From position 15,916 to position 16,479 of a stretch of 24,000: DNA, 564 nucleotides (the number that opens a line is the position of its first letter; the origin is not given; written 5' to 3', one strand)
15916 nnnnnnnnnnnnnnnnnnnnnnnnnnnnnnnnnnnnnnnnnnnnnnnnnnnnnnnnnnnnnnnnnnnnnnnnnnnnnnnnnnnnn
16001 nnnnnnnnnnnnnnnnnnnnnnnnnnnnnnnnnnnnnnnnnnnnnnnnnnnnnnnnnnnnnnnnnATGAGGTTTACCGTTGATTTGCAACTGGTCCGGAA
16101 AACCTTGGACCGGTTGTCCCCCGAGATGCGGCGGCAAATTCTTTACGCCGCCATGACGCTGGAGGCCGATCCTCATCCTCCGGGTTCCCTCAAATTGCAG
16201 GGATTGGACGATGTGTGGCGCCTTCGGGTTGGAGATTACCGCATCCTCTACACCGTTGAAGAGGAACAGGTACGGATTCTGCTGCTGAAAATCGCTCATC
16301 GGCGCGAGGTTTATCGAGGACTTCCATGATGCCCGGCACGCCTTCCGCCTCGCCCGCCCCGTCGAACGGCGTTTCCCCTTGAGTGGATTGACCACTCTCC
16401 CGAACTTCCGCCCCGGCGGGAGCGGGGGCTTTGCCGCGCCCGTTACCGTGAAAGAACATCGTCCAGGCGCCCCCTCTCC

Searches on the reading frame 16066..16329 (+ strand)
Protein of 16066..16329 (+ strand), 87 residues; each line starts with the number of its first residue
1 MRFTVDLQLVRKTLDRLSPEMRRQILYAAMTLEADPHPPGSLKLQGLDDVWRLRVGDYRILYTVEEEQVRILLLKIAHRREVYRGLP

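Call 13: search_protein_families(library=pfam, proteins=[window:16066-16329:+], max_evalue=0.001)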
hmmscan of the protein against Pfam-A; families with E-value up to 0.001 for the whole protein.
window:16066-16329:+ (87 aa): 2 families
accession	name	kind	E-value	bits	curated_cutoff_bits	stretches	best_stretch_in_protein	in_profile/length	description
PF05016.21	ParE_toxin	-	1.2e-09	39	23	1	21-83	28-89/89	ParE toxin of type II toxin-antitoxin system, parDE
PF05973.20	Gp49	-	9.7e-06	26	23.9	1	13-73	2-67/90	Phage derived protein Gp49-like (DUF891)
